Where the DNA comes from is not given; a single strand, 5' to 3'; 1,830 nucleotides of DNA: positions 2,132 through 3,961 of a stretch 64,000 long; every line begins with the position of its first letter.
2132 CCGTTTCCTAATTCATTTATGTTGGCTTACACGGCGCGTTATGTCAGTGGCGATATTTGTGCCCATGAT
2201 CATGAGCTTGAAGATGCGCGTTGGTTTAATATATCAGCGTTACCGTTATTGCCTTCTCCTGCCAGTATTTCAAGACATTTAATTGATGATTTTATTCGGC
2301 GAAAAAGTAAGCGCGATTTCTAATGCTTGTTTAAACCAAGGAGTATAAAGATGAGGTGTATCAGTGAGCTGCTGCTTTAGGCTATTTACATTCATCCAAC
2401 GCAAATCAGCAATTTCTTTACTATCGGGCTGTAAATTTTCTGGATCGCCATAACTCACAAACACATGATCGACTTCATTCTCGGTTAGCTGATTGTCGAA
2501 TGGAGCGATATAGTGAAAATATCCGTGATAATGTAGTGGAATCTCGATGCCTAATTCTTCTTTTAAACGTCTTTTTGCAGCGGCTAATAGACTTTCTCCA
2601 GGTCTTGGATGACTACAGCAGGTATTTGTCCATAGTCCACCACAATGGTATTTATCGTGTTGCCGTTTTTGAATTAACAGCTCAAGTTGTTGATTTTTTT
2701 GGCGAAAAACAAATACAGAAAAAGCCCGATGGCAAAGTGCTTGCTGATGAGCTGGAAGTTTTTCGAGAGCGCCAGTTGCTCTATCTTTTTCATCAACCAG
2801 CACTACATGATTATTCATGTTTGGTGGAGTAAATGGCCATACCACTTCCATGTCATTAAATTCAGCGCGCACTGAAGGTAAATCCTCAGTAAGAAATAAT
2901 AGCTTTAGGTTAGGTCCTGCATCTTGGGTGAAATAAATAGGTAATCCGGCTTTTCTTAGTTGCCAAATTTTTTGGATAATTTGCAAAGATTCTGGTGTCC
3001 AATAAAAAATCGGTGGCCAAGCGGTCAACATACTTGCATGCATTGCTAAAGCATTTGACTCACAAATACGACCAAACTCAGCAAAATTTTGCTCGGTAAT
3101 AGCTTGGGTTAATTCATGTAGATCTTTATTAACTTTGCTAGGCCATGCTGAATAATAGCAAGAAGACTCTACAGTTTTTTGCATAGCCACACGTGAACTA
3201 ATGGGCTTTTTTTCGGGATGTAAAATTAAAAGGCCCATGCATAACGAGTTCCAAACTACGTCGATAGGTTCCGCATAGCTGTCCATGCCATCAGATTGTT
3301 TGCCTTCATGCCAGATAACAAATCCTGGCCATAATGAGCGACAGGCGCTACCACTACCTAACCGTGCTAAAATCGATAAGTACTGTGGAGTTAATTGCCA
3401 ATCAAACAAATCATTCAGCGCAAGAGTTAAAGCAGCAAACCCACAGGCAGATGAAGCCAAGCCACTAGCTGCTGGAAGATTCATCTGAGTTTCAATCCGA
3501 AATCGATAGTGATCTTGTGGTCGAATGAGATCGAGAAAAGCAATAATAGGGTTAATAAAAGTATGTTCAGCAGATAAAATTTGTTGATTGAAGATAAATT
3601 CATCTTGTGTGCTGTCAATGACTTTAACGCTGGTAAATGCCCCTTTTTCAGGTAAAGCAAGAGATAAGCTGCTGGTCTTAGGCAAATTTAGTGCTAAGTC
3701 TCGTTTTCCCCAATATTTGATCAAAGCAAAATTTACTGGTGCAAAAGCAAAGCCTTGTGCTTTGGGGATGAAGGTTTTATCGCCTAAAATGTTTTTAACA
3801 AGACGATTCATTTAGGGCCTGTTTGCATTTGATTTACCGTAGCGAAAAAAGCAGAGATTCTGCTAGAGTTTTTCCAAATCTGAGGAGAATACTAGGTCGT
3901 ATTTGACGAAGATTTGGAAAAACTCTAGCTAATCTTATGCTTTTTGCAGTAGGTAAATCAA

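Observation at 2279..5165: Eukaryote-flavoured isoprenoid module: MVD-IDI gene fusion plus a eukaryote-type FPP synthase, each bracketed by copies of the same MITE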

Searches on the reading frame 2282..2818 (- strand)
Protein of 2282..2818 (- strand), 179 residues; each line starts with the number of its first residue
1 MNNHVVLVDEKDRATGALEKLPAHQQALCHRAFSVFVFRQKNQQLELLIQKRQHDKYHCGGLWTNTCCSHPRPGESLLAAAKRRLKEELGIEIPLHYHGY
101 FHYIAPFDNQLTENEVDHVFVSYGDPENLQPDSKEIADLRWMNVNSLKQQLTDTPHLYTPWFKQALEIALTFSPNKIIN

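Call 31: search_solved_structures(query=window:2282-2818:-, max_evalue=1e-10, show_alignments=2)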
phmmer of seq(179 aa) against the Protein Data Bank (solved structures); distinct sequences matched with E-value up to 1e-10: 12.
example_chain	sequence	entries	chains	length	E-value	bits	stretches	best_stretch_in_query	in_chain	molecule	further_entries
3hyq_A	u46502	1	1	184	3.1e-27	98.7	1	3-163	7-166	Isopentenyl-diphosphate Delta-isomerase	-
1i9a_A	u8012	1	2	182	5.9e-22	81.5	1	3-163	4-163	ISOPENTENYL-DIPHOSPHATE DELTA-ISOMERASE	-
1x84_A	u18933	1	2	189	5.9e-22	81.5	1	3-163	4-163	Isopentenyl-diphosphate delta-isomerase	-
1nfs_A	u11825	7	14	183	6e-22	81.5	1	3-163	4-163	ISOPENTENYL-DIPHOSPHATE DELTA-ISOMERASE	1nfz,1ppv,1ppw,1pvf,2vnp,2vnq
1hzt_A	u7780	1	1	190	6.2e-22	81.4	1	3-163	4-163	ISOPENTENYL DIPHOSPHATE DELTA-ISOMERASE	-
1x83_A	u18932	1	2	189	2.1e-21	79.7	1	3-163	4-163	Isopentenyl-diphosphate delta-isomerase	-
2b2k_A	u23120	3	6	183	2.1e-21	79.7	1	3-163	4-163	Isopentenyl-diphosphate delta-isomerase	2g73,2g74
1r67_A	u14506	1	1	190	9.2e-21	77.6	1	3-163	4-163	Isopentenyl-diphosphate delta-isomerase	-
1ow2_A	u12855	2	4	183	1.1e-20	77.3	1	3-163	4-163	ISOPENTENYL-DIPHOSPHATE DELTA-ISOMERASE | ISOPENTENYL DIPHOSPHATE DELTA-ISOMERASE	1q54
1hx3_A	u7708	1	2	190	1.1e-20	77.3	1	3-163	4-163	ISOPENTENYL DIPHOSPHATE DELTA-ISOMERASE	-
2icj_A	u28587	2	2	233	2.4e-19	73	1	5-164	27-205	Isopentenyl-diphosphate delta isomerase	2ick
2dho_A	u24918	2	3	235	3.6e-19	72.4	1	5-164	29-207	Isopentenyl-diphosphate delta-isomerase 1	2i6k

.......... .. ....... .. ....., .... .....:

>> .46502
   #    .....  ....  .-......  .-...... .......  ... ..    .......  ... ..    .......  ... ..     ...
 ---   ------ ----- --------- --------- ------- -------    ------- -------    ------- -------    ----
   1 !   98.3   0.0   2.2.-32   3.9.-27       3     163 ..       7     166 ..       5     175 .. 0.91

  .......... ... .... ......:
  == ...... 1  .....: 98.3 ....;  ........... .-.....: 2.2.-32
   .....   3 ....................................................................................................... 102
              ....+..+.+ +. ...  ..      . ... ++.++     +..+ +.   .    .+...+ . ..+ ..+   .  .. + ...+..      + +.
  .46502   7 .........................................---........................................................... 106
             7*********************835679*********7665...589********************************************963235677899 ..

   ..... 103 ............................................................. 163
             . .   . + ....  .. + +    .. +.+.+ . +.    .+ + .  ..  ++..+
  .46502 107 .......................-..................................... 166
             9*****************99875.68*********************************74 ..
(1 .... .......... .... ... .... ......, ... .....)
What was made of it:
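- On Type-1 IPP isomerase (TIGR02150 / NF002995): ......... aligns to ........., and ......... aligns to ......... (call 31).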

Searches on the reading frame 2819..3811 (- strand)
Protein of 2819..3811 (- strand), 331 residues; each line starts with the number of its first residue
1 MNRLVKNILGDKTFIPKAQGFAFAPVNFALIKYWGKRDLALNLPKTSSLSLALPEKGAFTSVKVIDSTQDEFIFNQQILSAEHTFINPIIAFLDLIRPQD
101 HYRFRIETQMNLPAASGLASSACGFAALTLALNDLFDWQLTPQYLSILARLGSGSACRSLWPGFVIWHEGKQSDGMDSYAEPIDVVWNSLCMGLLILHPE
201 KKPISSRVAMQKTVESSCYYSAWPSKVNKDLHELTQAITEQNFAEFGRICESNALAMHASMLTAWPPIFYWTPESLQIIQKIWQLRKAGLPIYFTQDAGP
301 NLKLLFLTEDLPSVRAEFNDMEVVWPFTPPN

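Call 32: search_solved_structures(query=window:2819-3811:-, max_evalue=1e-40, show_alignments=4)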
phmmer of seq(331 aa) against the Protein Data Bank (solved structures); distinct sequences matched with E-value up to 1e-40: 14.
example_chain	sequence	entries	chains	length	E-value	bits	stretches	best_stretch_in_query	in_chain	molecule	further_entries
5v2l_A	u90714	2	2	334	9.2e-61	209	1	19-316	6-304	Mevalonate diphosphate decarboxylase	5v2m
6e2s_A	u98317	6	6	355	9.7e-61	208.9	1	19-316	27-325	Mevalonate diphosphate decarboxylase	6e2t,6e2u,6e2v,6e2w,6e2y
2hk2_A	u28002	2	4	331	8.9e-56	192.6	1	20-307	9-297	Diphosphomevalonate decarboxylase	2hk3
3qt5_A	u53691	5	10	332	8e-54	186.2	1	19-318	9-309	Mevalonate diphosphate decarboxylase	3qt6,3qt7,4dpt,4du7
3qt8_A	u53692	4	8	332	2.1e-53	184.8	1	19-318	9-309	Mevalonate diphosphate decarboxylase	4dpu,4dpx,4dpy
4dpw_A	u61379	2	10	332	1e-52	182.5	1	19-318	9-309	Mevalonate diphosphate decarboxylase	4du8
2gs8_A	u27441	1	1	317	1.1e-51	179.1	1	26-314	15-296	mevalonate pyrophosphate decarboxylase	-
5gmd_A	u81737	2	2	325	1.8e-47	165.3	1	23-309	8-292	Diphosphomevalonate decarboxylase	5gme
4z7c_A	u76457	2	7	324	1.8e-47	165.3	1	23-309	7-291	Diphosphomevalonate decarboxylase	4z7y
6xr5_A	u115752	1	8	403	1.4e-46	162.4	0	101-315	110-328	Diphosphomevalonate decarboxylase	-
6n0z_A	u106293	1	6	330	1.4e-46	162.4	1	19-309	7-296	Diphosphomevalonate decarboxylase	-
6n0x_A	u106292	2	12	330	3.5e-45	157.8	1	19-309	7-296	Diphosphomevalonate decarboxylase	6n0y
1fi4_A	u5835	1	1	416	7.4e-43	150.1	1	23-311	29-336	MEVALONATE 5-DIPHOSPHATE DECARBOXYLASE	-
3f0n_A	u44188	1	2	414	1.2e-42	149.5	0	101-311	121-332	MEVALONATE PYROPHOSPHATE DECARBOXYLASE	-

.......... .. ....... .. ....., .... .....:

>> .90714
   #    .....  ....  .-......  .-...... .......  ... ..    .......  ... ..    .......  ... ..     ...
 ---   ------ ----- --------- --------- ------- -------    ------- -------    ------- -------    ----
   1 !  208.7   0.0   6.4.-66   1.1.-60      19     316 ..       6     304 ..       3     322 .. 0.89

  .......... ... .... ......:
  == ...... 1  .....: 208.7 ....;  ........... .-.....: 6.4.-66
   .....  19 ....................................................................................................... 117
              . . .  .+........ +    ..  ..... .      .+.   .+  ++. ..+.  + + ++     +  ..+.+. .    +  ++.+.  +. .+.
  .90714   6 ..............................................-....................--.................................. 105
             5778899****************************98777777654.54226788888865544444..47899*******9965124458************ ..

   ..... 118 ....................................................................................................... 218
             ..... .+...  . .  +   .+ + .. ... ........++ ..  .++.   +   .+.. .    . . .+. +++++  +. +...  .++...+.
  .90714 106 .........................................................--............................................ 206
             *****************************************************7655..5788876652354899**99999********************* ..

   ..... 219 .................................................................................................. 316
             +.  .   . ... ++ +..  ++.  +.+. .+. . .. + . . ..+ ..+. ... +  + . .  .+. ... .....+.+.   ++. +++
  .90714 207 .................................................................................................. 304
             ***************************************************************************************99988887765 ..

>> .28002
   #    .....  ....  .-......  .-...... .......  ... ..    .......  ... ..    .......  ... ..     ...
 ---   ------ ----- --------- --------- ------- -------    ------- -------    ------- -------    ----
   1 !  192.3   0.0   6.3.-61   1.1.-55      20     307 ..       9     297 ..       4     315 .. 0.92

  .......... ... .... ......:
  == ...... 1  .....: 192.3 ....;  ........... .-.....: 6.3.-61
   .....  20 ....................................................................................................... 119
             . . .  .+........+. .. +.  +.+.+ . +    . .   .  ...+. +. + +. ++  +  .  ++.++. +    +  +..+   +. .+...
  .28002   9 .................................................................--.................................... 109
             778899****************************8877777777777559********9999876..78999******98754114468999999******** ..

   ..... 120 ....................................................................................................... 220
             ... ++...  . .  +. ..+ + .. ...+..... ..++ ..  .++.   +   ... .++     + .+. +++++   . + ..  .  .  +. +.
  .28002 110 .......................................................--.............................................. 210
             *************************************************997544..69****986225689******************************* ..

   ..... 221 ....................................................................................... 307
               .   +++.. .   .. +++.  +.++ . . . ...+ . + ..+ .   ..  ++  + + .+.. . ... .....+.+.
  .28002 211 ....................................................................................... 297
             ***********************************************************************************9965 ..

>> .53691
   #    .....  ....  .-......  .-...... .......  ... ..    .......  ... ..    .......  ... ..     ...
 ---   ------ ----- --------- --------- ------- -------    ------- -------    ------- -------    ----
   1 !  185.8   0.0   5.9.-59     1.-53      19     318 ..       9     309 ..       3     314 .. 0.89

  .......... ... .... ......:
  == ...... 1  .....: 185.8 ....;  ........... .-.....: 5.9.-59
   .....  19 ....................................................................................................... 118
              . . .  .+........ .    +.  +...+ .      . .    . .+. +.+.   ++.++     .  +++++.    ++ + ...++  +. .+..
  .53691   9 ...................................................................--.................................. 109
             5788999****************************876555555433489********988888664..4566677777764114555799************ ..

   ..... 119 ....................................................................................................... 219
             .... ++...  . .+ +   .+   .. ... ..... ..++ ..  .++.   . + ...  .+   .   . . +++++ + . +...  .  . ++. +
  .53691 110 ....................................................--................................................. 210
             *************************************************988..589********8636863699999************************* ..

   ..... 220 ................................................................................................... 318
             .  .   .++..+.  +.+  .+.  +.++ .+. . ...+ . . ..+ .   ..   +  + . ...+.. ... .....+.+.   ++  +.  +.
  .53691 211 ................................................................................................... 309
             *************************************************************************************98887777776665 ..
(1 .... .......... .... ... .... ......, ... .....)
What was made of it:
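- Catalytic motifs of both halves are retained (calls 31, 32).
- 2858..3745 (-): MVD (GHMP-kinase fold) domain, residues 23-318. The motifs IKYWGK, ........, SGSACRS and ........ align to the corresponding motifs of E. faecalis and Staphylococcus MDD structures (call 32).
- On Diphosphomevalonate decarboxylase (TIGR01240): All align with the E. faecalis, S. aureus and S. epidermidis MDD structures (call 32).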
